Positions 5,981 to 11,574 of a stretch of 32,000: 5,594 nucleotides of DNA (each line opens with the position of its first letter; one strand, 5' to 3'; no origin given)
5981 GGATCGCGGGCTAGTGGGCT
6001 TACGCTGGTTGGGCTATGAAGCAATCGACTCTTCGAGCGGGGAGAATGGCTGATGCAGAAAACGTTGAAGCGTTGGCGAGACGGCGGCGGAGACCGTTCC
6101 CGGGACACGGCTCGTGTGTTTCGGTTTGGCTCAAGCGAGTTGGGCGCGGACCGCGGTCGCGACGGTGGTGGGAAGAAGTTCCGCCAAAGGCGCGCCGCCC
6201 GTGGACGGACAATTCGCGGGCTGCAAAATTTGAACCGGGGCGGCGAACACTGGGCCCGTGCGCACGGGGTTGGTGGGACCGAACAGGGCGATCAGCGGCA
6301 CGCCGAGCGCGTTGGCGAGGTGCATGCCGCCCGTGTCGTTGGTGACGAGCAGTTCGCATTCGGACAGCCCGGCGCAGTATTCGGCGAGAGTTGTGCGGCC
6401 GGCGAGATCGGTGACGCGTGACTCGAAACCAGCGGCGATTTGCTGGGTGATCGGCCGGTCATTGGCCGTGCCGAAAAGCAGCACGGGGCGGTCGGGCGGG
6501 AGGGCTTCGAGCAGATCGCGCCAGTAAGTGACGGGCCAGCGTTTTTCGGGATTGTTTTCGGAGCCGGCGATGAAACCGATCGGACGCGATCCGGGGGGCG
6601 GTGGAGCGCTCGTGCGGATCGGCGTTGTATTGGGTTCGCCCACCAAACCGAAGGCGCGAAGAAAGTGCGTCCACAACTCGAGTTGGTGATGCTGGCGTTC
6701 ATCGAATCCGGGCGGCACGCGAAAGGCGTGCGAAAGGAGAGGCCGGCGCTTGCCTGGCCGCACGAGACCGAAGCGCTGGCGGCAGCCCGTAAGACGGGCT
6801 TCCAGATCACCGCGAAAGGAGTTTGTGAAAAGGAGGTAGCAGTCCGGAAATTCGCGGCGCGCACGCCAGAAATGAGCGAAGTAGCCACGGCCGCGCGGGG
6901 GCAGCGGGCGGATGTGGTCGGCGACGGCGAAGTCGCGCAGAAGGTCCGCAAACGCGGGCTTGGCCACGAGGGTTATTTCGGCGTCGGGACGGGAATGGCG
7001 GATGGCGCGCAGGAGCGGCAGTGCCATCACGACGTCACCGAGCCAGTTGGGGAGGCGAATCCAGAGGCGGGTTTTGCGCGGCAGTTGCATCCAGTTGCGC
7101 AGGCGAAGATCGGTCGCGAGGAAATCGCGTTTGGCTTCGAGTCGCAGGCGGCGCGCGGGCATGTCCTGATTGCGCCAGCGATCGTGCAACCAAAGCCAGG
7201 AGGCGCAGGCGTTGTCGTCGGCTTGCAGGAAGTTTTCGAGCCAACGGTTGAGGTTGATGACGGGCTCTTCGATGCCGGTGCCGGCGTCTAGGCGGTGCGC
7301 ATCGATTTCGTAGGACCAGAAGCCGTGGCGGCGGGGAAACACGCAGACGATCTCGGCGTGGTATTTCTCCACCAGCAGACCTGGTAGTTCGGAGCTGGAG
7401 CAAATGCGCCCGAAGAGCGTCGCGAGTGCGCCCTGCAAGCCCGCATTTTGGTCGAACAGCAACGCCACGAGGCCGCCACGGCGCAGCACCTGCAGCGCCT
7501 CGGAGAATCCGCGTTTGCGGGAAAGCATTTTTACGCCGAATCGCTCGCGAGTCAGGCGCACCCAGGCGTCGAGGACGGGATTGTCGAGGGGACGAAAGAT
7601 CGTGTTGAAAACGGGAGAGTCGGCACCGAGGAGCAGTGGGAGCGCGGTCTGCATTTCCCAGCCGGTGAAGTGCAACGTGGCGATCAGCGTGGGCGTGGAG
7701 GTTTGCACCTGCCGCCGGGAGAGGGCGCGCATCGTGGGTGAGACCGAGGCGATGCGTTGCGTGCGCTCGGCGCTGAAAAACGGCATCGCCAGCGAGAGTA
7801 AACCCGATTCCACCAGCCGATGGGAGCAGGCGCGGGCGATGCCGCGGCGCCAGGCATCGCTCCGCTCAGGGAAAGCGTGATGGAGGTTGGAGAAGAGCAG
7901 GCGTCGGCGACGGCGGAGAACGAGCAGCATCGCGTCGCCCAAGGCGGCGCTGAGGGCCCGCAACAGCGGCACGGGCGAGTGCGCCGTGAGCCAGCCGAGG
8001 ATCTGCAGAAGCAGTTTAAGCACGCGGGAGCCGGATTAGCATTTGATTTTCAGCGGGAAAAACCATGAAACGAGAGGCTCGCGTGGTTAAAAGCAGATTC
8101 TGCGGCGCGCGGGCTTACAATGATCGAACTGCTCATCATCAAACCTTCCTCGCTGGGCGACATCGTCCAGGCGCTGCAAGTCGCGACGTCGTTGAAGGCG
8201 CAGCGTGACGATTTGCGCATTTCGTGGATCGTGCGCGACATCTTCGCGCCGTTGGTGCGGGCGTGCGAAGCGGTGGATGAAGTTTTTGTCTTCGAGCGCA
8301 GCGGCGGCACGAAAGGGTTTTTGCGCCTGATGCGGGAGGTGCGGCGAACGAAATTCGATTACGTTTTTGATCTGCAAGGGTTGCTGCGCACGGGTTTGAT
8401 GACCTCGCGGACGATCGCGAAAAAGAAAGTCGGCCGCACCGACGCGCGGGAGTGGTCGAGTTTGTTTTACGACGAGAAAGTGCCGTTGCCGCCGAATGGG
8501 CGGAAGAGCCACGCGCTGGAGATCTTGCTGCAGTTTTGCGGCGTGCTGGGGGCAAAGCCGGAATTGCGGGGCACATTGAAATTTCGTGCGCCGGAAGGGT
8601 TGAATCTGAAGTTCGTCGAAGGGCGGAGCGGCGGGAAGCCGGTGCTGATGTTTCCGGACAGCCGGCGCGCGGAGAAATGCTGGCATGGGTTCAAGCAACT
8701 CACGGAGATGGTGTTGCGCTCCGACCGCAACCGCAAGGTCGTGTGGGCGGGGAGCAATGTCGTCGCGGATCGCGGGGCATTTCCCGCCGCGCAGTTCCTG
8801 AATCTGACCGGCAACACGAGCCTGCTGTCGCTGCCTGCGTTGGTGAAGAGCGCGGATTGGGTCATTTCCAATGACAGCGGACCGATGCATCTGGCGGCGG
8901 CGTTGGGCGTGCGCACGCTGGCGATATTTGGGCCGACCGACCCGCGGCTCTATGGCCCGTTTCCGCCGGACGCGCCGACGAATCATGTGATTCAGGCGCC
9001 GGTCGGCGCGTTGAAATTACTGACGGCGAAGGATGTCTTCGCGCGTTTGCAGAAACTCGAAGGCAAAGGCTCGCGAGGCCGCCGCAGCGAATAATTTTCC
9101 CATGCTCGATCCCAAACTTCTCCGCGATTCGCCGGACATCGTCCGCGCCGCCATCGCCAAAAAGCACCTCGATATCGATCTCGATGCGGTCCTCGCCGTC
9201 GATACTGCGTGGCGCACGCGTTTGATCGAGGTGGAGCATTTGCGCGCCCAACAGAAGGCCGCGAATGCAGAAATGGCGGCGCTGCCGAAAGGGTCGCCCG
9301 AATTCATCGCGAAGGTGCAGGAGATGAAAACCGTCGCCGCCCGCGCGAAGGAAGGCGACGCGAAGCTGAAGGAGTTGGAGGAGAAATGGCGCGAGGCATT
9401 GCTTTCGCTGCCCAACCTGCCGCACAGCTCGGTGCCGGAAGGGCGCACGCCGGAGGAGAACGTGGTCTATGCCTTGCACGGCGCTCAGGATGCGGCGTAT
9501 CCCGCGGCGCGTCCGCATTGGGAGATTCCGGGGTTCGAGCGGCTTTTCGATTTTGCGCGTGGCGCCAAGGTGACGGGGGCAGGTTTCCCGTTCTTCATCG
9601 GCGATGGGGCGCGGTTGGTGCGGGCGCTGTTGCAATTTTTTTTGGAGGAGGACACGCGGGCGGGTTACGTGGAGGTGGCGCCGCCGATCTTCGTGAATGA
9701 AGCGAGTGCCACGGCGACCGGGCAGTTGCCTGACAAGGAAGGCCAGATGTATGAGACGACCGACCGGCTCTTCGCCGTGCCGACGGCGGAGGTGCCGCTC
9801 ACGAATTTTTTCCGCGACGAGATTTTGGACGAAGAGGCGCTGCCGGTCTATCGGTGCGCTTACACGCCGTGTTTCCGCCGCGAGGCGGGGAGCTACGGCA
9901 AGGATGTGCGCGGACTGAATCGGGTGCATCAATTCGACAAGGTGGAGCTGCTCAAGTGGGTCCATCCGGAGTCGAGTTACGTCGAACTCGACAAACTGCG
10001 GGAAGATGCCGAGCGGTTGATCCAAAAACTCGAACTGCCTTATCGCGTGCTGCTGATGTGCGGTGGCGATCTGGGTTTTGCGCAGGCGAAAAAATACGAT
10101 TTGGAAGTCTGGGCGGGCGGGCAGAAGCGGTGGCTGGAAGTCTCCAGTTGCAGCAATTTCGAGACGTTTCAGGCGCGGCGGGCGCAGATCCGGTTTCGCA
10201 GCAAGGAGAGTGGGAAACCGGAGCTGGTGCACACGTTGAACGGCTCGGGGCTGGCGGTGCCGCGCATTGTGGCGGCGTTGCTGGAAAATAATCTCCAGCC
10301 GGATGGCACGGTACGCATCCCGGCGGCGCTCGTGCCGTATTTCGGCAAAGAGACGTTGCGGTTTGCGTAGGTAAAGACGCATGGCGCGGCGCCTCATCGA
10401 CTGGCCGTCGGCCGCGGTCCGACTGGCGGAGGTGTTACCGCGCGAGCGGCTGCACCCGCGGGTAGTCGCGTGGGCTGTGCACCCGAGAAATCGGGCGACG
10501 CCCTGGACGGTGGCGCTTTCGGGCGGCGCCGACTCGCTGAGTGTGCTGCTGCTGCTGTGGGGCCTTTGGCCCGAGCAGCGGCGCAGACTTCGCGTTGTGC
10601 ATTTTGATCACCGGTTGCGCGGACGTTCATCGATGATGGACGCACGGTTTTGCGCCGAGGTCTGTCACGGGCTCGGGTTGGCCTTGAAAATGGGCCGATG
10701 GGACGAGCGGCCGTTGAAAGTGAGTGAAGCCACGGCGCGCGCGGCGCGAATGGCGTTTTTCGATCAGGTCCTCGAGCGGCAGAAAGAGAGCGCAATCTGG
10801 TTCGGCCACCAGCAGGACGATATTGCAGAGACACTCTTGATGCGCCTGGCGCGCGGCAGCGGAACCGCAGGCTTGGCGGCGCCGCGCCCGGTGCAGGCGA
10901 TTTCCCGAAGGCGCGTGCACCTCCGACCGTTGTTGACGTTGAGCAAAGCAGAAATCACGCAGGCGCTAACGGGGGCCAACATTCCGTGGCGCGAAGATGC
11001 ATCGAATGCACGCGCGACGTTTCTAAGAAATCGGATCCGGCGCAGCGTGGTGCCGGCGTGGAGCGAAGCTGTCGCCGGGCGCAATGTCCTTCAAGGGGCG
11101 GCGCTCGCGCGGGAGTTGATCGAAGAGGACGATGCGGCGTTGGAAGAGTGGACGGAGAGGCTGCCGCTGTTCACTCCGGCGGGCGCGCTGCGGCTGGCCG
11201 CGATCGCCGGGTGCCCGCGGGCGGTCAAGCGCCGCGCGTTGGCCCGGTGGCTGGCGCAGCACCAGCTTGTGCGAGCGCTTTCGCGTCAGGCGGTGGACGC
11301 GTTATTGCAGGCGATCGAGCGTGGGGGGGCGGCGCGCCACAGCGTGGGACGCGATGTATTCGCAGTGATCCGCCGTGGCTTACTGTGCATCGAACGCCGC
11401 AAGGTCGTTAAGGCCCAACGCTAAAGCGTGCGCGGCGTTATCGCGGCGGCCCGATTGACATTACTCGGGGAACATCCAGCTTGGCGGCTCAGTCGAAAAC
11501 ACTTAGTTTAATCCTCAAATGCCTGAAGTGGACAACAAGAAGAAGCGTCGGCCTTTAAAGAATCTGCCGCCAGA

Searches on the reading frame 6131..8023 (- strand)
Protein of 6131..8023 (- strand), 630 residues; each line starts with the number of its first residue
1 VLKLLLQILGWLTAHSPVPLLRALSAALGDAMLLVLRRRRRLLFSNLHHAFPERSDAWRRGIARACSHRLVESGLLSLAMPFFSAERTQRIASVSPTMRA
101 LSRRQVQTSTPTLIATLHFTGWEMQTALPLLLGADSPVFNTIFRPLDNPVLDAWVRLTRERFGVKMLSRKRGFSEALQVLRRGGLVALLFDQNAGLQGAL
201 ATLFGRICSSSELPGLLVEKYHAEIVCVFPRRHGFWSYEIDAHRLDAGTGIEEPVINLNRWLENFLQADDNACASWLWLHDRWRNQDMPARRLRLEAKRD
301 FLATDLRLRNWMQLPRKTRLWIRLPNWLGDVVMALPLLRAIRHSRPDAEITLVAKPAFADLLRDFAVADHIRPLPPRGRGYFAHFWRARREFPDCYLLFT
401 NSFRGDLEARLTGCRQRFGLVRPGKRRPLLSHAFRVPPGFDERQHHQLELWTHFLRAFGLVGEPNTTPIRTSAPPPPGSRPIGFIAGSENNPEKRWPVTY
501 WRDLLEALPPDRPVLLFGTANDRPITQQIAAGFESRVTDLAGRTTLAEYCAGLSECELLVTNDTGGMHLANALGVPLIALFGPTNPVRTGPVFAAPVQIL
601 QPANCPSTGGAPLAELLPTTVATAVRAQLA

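Call 90: search_protein_families(library=pfam, proteins=[window:6131-8023:-], max_evalue=0.00001)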
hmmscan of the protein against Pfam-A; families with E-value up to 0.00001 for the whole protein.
window:6131-8023:- (630 aa): 2 families
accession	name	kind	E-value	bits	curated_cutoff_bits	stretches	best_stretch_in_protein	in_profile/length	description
PF01075.23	Glyco_transf_9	-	5.6e-30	104.9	22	1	482-601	108-229/247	Glycosyltransferase family 9 (heptosyltransferase)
PF03279.18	Lip_A_acyltrans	-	2.2e-27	96.4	22.3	1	5-284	18-294/295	Bacterial lipid A biosynthesis acyltransferase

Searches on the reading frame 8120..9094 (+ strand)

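Call 90: search_protein_families(library=pfam, proteins=[window:8120-9094:+], max_evalue=0.00001)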
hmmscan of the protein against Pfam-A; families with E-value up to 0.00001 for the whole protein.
window:8120-9094:+ (324 aa): 1 family
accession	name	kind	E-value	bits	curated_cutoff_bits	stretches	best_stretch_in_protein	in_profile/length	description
PF01075.23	Glyco_transf_9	-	2.2e-29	103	22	1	68-284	2-223/247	Glycosyltransferase family 9 (heptosyltransferase)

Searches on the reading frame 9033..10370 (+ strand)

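Call 90: search_protein_families(library=pfam, proteins=[window:9033-10370:+], max_evalue=0.00001)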
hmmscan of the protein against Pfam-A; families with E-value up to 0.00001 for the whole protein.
window:9033-10370:+ (445 aa): 2 families
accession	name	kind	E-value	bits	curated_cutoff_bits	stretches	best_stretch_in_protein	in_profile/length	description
PF00587.30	tRNA-synt_2b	-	5.4e-34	118.2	29.3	1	243-420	8-179/179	tRNA synthetase class II core domain (G, H, P, S and T)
PF02403.27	Seryl_tRNA_N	-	1.4e-21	77.2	28.2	1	24-130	1-108/108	Seryl-tRNA synthetase N-terminal domain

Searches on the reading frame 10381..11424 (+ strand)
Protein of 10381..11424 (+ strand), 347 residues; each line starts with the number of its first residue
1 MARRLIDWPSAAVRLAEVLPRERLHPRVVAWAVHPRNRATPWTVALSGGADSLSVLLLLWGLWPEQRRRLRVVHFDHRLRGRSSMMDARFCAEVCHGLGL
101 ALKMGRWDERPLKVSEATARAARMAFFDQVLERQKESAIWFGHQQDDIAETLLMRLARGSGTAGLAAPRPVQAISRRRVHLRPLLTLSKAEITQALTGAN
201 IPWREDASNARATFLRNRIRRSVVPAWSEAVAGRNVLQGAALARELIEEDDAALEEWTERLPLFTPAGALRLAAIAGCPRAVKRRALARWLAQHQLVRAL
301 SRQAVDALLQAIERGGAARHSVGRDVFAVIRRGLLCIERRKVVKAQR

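Call 90: search_protein_families(library=pfam, proteins=[window:10381-11424:+], max_evalue=0.00001)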
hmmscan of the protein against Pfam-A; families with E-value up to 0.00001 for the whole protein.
window:10381-11424:+ (347 aa): 1 family
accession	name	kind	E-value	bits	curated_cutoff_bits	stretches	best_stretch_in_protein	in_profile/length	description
PF01171.26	ATP_bind_3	-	1.6e-42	145.8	27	1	43-221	3-181/182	PP-loop family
